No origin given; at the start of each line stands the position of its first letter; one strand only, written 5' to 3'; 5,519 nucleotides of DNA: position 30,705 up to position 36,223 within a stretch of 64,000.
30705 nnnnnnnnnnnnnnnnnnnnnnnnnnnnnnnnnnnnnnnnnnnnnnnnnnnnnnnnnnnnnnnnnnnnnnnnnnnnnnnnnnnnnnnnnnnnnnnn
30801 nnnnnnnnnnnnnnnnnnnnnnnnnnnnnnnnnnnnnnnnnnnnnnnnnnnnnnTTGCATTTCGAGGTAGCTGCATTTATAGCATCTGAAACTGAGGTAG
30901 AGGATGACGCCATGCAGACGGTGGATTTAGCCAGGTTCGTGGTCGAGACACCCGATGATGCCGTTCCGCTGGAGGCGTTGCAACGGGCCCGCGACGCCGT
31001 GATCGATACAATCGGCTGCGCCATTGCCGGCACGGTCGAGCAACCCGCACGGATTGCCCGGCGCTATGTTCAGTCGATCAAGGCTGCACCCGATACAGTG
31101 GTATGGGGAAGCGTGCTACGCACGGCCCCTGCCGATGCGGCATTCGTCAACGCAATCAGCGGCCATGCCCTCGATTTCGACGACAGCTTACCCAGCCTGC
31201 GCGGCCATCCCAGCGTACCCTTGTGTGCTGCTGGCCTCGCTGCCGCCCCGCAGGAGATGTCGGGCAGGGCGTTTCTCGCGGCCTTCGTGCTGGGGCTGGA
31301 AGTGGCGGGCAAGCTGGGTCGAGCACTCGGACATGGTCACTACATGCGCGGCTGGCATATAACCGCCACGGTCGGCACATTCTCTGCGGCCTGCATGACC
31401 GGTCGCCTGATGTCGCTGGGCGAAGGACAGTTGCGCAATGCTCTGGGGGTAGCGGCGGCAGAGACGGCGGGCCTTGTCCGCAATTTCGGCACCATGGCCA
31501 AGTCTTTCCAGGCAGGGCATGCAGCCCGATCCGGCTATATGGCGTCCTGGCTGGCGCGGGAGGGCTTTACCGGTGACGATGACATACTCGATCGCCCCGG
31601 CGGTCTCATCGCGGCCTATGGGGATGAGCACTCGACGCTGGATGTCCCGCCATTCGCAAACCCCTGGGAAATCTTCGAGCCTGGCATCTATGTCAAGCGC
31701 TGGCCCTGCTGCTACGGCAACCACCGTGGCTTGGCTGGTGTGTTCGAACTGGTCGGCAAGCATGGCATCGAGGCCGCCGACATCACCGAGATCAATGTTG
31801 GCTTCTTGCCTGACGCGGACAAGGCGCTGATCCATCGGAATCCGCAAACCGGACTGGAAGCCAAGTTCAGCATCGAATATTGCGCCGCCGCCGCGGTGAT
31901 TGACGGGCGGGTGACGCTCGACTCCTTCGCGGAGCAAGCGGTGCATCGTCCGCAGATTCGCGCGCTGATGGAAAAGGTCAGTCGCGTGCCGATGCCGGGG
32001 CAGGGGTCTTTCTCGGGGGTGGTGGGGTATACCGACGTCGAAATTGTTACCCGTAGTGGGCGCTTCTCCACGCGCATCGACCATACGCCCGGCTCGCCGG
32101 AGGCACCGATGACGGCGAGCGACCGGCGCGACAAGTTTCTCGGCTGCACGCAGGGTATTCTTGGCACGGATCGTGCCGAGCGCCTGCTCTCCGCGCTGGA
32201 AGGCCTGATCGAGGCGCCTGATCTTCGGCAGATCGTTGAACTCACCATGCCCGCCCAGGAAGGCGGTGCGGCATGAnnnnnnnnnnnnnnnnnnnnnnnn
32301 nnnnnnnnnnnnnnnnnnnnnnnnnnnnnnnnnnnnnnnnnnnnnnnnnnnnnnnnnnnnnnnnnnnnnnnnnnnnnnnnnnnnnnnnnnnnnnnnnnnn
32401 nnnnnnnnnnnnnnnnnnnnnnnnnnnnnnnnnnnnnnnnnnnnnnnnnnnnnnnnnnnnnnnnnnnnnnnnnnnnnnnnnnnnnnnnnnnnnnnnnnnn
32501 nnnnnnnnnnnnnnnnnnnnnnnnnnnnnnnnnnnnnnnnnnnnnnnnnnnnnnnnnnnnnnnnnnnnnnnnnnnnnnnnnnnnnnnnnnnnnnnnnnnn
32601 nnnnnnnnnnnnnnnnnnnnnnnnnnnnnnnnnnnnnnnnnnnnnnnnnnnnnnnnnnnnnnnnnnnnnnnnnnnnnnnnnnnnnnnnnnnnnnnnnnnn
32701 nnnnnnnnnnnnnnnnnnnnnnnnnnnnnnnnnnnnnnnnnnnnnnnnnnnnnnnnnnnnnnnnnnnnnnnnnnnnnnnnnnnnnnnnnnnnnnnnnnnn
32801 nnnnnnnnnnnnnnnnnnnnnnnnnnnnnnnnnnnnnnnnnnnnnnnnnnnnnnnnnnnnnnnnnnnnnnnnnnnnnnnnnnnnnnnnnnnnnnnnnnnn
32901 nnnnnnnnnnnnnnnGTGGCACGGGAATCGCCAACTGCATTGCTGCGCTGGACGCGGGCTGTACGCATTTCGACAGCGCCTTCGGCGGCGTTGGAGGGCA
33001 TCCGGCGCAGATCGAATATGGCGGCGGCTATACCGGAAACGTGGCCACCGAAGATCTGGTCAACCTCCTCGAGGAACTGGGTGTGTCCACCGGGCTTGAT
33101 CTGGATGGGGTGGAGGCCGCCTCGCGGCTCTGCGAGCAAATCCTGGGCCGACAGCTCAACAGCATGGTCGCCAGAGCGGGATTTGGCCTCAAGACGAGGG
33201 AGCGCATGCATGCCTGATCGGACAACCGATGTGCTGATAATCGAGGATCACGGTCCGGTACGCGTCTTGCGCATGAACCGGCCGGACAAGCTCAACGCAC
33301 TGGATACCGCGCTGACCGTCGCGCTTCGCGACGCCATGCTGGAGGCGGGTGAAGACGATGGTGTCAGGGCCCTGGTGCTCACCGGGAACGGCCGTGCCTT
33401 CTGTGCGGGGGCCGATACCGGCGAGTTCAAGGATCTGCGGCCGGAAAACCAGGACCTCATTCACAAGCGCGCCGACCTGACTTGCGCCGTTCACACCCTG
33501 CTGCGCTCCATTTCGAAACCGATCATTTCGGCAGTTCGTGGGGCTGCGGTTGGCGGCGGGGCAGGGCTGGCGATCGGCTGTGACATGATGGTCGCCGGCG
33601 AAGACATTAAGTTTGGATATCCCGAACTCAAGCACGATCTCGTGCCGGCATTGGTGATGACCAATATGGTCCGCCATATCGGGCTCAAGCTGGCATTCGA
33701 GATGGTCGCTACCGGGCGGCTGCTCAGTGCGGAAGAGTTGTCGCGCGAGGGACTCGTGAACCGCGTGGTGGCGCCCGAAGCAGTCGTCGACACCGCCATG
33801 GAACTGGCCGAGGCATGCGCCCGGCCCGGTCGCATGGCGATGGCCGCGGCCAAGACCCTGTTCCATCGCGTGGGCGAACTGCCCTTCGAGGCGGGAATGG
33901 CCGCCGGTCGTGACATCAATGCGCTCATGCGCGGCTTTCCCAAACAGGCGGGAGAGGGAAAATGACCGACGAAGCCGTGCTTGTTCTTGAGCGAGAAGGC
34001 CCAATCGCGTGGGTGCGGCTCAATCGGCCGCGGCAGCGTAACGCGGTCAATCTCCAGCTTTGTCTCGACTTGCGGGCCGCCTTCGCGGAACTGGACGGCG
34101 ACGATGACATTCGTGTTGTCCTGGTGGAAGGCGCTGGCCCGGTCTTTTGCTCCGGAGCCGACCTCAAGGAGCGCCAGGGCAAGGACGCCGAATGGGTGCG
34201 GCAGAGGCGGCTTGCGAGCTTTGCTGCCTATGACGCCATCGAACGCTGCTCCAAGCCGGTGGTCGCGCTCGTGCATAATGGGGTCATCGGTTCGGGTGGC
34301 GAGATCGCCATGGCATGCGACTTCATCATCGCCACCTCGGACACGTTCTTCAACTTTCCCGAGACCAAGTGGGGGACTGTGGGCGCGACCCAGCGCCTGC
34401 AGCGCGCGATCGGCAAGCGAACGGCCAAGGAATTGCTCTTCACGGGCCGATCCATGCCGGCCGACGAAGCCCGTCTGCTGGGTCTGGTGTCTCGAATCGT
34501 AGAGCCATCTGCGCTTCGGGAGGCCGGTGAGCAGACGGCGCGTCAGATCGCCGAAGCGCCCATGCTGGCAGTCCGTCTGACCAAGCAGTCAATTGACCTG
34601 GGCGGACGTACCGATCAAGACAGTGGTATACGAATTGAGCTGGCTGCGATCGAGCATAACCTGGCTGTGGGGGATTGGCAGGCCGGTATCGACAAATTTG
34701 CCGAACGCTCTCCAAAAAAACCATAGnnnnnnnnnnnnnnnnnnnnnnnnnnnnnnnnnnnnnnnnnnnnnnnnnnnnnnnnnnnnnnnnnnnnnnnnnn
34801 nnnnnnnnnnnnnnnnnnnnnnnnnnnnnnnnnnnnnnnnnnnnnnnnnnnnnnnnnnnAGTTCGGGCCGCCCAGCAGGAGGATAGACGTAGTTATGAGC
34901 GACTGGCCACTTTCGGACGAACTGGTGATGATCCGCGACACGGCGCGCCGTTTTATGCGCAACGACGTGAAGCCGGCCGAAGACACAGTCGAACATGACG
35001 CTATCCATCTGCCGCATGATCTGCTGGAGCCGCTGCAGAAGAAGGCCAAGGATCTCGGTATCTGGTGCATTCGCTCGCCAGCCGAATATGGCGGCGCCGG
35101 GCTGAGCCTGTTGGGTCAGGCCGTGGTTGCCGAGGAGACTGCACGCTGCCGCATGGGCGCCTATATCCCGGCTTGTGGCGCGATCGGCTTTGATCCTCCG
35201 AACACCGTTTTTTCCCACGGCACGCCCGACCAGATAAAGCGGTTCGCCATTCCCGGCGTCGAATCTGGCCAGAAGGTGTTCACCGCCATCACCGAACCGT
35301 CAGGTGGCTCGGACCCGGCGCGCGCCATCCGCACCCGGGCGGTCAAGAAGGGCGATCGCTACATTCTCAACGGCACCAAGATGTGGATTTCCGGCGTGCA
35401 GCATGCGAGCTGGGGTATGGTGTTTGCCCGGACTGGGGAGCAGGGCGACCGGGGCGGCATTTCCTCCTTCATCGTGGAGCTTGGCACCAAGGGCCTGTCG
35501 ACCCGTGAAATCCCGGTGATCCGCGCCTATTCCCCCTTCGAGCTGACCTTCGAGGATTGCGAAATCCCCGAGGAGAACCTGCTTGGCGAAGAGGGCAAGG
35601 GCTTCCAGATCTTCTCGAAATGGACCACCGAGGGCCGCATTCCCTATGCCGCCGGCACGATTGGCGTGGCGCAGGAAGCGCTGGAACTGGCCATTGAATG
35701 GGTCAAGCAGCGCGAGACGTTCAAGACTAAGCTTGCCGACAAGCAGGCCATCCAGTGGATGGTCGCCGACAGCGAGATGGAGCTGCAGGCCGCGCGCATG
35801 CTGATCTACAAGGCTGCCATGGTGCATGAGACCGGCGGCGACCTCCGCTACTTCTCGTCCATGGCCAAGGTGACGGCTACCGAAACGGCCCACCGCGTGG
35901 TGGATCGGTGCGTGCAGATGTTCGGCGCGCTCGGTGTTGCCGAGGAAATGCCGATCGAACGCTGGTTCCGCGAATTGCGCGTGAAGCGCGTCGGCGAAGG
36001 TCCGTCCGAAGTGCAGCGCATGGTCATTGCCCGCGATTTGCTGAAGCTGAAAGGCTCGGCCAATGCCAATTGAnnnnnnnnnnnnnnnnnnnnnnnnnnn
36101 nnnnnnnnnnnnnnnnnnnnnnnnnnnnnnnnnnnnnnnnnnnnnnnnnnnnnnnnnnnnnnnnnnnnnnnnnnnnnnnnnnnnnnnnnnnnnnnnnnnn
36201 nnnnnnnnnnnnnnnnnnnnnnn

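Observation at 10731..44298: Uncharacterised CoA-dependent polycarboxylate/branched-acid catabolic island with four MmgE/PrpD paralogues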

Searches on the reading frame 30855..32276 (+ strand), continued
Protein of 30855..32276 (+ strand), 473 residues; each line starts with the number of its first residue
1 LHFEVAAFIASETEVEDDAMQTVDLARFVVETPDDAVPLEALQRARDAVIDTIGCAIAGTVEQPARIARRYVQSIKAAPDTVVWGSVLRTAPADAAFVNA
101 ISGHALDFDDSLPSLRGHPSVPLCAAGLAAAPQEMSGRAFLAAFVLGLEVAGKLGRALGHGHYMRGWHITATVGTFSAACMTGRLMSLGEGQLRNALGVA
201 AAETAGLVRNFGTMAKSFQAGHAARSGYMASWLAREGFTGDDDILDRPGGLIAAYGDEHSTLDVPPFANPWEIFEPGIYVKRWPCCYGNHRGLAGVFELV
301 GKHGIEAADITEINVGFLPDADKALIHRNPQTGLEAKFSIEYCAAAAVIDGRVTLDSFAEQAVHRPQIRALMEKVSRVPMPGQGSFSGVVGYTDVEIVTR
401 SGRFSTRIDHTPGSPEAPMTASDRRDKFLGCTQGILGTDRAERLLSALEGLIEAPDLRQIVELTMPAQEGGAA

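Call 54: search_solved_structures(query=window:30855-32276:+, max_evalue=1e-100, show_alignments=1)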
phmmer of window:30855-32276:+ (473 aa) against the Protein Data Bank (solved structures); distinct sequences matched with E-value up to 1e-100: 2.
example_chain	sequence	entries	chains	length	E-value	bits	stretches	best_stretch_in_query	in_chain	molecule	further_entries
2hp0_A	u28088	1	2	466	2.8e-111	376.1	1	20-434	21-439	IDS-epimerase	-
2hp3_A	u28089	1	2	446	4.1e-111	375.6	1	22-434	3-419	IDS-epimerase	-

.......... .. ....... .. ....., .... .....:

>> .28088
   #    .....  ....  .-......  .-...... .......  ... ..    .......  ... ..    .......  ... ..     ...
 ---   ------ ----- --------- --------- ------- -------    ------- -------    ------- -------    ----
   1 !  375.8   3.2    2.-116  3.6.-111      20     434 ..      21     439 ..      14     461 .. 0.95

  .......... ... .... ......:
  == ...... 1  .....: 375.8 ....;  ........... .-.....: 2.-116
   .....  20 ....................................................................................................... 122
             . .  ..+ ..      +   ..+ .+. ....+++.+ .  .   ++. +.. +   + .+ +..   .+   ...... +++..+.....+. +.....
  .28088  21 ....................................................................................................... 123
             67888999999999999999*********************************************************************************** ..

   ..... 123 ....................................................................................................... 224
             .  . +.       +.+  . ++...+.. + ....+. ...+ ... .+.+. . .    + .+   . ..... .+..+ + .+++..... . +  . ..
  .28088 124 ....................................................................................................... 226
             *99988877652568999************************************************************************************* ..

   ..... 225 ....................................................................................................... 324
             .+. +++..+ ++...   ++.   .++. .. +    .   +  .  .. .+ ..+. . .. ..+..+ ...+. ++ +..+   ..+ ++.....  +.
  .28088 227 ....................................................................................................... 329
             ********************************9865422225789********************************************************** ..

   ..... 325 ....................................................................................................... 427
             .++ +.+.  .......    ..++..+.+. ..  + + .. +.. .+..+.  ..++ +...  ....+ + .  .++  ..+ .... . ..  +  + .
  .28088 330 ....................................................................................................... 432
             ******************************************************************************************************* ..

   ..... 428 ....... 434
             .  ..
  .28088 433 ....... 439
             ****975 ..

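Call 68: find_encoding_contigs(protein=P0121, flank=10000, max_places=3)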
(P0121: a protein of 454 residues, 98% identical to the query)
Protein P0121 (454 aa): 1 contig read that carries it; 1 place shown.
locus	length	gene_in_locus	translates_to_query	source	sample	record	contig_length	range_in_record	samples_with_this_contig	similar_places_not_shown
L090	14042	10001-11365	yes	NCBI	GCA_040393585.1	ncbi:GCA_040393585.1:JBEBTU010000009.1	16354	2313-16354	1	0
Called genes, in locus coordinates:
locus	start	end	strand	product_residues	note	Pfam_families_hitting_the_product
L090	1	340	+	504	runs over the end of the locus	PF00890:FAD_binding_2, PF01266:DAO, PF03486:HI0933_like (faint), PF12831:FAD_oxidored (weak)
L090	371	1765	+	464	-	PF03972:MmgE_PrpD_N, PF19305:MmgE_PrpD_C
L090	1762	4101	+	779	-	PF02771:Acyl-CoA_dh_N, PF00441:Acyl-CoA_dh_1, PF02771:Acyl-CoA_dh_N, PF02770:Acyl-CoA_dh_M, PF00441:Acyl-CoA_dh_1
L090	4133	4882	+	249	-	PF01012:ETF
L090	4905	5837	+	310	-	PF01012:ETF, PF00766:ETF_alpha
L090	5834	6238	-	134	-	PF12172:zf-ChsH2, PF01796:OB_ChsH2_C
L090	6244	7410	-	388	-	PF22691:Thiolase_C_1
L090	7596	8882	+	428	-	PF05977:MFS_3, PF07690:MFS_1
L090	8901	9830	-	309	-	PF00126:HTH_1, PF03466:LysR_substrate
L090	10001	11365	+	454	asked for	PF03972:MmgE_PrpD_N, PF19305:MmgE_PrpD_C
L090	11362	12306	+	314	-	PF00682:HMGL-like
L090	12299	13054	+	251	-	PF00378:ECH_1, PF16113:ECH_2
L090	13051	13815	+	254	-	PF00378:ECH_1, PF16113:ECH_2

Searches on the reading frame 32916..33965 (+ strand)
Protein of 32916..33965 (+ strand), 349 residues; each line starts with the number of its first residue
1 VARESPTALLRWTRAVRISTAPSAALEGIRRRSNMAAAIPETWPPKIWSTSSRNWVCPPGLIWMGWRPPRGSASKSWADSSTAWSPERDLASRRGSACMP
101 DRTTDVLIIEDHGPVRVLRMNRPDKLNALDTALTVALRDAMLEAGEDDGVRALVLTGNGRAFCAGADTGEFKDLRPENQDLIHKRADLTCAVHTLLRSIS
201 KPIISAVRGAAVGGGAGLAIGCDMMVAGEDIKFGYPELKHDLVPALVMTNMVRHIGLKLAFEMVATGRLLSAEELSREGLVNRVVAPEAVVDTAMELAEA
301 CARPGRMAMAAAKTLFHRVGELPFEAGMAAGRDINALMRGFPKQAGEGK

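Call 6: search_protein_families(library=pfam, proteins=[window:32916-33965:+], max_evalue=0.00001)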
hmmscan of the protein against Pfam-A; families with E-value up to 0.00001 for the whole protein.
window:32916-33965:+ (349 aa): 2 families
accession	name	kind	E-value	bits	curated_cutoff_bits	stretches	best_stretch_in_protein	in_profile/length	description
PF00378.25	ECH_1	-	3.2e-46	158.2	27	1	115-326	6-215/251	Enoyl-CoA hydratase/isomerase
PF16113.10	ECH_2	-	2.2e-28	100.2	27.2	1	115-303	1-190/335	Enoyl-CoA hydratase/isomerase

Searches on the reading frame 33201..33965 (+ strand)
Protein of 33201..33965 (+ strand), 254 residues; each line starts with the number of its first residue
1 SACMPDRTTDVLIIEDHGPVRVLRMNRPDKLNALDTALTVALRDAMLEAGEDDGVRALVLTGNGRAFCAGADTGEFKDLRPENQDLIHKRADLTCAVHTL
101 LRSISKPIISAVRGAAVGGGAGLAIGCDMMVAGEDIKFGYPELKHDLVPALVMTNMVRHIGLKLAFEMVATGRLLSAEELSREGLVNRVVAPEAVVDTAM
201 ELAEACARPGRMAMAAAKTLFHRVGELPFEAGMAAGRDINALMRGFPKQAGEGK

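Call 38: search_protein_families(library=ncbifam, proteins=[window:33201-33965:+], max_evalue=1e-20)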
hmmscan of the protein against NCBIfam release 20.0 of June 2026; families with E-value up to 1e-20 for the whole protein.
window:33201-33965:+ (254 aa): 56 families (the best 25 are shown)
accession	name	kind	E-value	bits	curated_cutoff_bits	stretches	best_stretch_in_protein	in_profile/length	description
NF051848.1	EnCoAHydtEchA19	equivalog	2.7e-52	177.9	400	1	13-234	3-225/258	enoyl-CoA hydratase EchA19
NF004840.0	PRK06190.1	equivalog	5.8e-48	163.8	253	1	8-239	2-231/260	enoyl-CoA hydratase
NF007239.0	PRK09674.1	equivalog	4.6e-45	154.1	371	1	10-243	4-233/257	2,3-dehydroadipyl-CoA hydratase PaaF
NF046063.1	oxepin_alt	equivalog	7.4e-45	153.4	300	1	13-238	3-229/254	oxepin-CoA hydrolase, alternative type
NF004517.0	PRK05862.1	equivalog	3.8e-44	151.1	396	1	9-237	3-227/257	enoyl-CoA hydratase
NF005700.0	PRK07511.1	subfamily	7.8e-43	146.9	274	1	12-239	5-233/260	enoyl-CoA hydratase family protein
NF006007.0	PRK08138.1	subfamily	1.8e-42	145.5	355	1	10-243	8-237/261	enoyl-CoA hydratase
NF006008.0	PRK08139.1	equivalog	2.5e-41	142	313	1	7-234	8-233/266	enoyl-CoA hydratase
NF004475.0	PRK05809.1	subfamily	2.7e-41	141.8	394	1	12-227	6-220/260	short-chain-enoyl-CoA hydratase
NF006100.0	PRK08252.1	subfamily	2.8e-40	138.5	282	1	9-228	2-215/254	crotonase/enoyl-CoA hydratase family protein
NF005864.0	PRK07799.1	equivalog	2.5e-39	135.1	316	1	10-219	8-218/266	crotonase/enoyl-CoA hydratase family protein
NF004781.0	PRK06127.1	subfamily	4.5e-38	131.4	291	1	7-234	8-236/269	enoyl-CoA hydratase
NF005675.0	PRK07468.1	equivalog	6e-38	131.1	350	1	12-231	7-226/262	crotonase/enoyl-CoA hydratase family protein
NF005803.0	PRK07658.1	equivalog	7.6e-38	130.4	313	1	15-234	7-224/257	enoyl-CoA hydratase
NF004857.0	PRK06210.1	equivalog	2.3e-37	128.9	341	1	9-209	8-216/275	enoyl-CoA hydratase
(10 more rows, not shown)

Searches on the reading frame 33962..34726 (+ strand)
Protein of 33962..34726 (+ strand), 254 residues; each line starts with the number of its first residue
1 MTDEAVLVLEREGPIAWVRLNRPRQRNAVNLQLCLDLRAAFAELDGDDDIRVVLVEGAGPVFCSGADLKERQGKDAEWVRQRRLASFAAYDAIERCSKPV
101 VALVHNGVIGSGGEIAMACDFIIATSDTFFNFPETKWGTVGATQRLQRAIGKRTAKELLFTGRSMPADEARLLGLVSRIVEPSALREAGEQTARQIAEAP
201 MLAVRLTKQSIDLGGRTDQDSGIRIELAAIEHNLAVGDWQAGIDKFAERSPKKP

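Call 6: search_protein_families(library=pfam, proteins=[window:33962-34726:+], max_evalue=0.00001)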
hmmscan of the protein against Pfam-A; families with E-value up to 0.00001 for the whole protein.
window:33962-34726:+ (254 aa): 2 families
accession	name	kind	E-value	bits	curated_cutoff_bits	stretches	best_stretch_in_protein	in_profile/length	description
PF00378.25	ECH_1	-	2e-47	162.1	27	1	11-251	2-245/251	Enoyl-CoA hydratase/isomerase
PF16113.10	ECH_2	-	2.6e-27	96.6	27.2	1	16-197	2-189/335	Enoyl-CoA hydratase/isomerase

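Call 38: search_protein_families(library=ncbifam, proteins=[window:33962-34726:+], max_evalue=1e-20)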
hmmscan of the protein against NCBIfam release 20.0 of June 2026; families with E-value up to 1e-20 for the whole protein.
window:33962-34726:+ (254 aa): 57 families (the best 25 are shown)
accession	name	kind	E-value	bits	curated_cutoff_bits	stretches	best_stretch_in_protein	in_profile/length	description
NF051848.1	EnCoAHydtEchA19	equivalog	3.4e-55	187.4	400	1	8-251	3-252/258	enoyl-CoA hydratase EchA19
NF005802.0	PRK07657.1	equivalog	1.2e-51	175.8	363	1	5-249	4-252/260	enoyl-CoA hydratase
NF006007.0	PRK08138.1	subfamily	2.4e-50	171.3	355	1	4-249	7-253/261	enoyl-CoA hydratase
NF004475.0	PRK05809.1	subfamily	3.1e-49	167.8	394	1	7-252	6-255/260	short-chain-enoyl-CoA hydratase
NF004517.0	PRK05862.1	equivalog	3.7e-49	167.5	396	1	4-249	4-249/257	enoyl-CoA hydratase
NF004840.0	PRK06190.1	equivalog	1.1e-46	159.6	253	1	4-233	3-235/260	enoyl-CoA hydratase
NF007239.0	PRK09674.1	equivalog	1.8e-44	152.1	371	1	6-249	5-249/257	2,3-dehydroadipyl-CoA hydratase PaaF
NF006140.0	PRK08290.1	subfamily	3e-43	148.1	280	1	94-212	119-238/292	enoyl-CoA hydratase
NF006100.0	PRK08252.1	subfamily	6e-42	144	282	1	6-250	4-247/254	crotonase/enoyl-CoA hydratase family protein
NF006013.0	PRK08150.1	subfamily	2e-40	138.7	232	1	5-247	6-249/259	crotonase/enoyl-CoA hydratase family protein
NF004781.0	PRK06127.1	subfamily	3.5e-40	138.4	291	1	5-249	11-261/269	enoyl-CoA hydratase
NF042430.2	EnCoAhydt_DpgD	equivalog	3.9e-40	137.9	400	1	10-250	2-251/258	enoyl-CoA-hydratase DpgD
NF006108.0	PRK08259.1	equivalog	8.4e-40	136.9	273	1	7-248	5-246/256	crotonase/enoyl-CoA hydratase family protein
NF006107.0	PRK08258.1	equivalog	2.1e-39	135.5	330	1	8-249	20-269/277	enoyl-CoA hydratase family protein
NF005073.0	PRK06495.1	subfamily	1e-38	133.1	296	1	9-215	8-215/257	enoyl-CoA hydratase/isomerase family protein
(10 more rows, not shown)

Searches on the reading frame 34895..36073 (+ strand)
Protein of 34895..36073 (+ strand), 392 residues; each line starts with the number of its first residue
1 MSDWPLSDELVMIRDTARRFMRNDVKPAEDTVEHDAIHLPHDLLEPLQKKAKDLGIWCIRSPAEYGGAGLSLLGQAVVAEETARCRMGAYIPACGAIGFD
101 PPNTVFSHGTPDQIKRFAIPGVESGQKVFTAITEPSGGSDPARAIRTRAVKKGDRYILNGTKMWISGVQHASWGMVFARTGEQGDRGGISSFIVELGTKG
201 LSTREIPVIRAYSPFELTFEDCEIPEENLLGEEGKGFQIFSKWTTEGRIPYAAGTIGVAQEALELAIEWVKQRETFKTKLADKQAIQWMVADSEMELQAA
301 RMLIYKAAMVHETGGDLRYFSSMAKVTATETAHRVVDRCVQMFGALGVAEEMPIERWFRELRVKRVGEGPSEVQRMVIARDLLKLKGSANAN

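Call 6: search_protein_families(library=pfam, proteins=[window:34895-36073:+], max_evalue=0.00001)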
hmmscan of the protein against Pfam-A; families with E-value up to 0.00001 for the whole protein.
window:34895-36073:+ (392 aa): 4 families
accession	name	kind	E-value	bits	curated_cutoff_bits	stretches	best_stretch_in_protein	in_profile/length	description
PF00441.29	Acyl-CoA_dh_1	-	2.6e-44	151.4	22.4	1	234-382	1-149/150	Acyl-CoA dehydrogenase, C-terminal domain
PF08028.16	Acyl-CoA_dh_2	-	1.2e-20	74.6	22.7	1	252-363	4-125/134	Acyl-CoA dehydrogenase, C-terminal domain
PF02770.24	Acyl-CoA_dh_M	-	8.5e-19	68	33.3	1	131-222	3-97/97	Acyl-CoA dehydrogenase, middle domain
PF02771.21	Acyl-CoA_dh_N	-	1.8e-18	67.4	22.9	1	7-117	1-105/113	Acyl-CoA dehydrogenase, N-terminal domain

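Call 38: search_protein_families(library=ncbifam, proteins=[window:34895-36073:+], max_evalue=1e-20)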
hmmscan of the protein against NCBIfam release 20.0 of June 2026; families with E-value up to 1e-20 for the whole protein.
window:34895-36073:+ (392 aa): 13 families
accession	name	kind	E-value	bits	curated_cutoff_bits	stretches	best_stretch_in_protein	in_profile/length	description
NF042972.1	AcrlCoAredClosAcrC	equivalog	6e-78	262.1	640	1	4-384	3-378/378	acryloyl-CoA reductase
NF042439.1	SulpropCoADesulf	equivalog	2.5e-65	220.7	600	1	16-386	3-374/379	3-sulfinopropanoyl-CoA desulfinase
NF045552.1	GlutCoADH_Des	equivalog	1.1e-61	209.2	470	1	4-386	3-383/387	glutaryl-CoA dehydrogenase Acd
NF058590.1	AcCoDHFadEBacil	equivalog_domain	4.4e-61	207.1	600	1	6-312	21-321/586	acyl-CoA dehydrogenase FadE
NF043006.1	CyhCrbnylCoADH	equivalog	3.6e-57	194.1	650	1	9-384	7-377/380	cyclohexane-1-carbonyl-CoA dehydrogenase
NF008997.0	PRK12341.1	equivalog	6e-49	167.1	537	1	7-384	6-378/382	acyl-CoA dehydrogenase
NF045652.1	ProlPCPDhRedW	equivalog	1e-48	166.1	650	1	12-382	6-373/376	L-prolyl-[peptidyl-carrier protein] dehydrogenase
TIGR03207.1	cyc_hxne_CoA_dh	equivalog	3.3e-44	151.1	575.35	1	6-381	1-370/372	cyclohexanecarboxyl-CoA dehydrogenase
NF053553.1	prodigi_MBC_PigA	equivalog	2.4e-43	148.7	500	1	4-382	3-379/381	prodigiosin MBC biosynthesis dehydrogenase PigA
NF002885.1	PRK03354.1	equivalog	8e-42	143.6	540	1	43-384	38-375/378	crotonobetainyl-CoA dehydrogenase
NF052270.1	Staph_DH_FadE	equivalog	8.6e-33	113.6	600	1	103-382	115-393/400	acyl-CoA dehydrogenase FadE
TIGR03204.1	pimC_large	equivalog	2.9e-28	98.9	623.85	1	6-330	4-326/395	pimeloyl-CoA dehydrogenase large subunit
TIGR03203.1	pimD_small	equivalog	4.9e-22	78.5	652.7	1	107-364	98-358/378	pimeloyl-CoA dehydrogenase small subunit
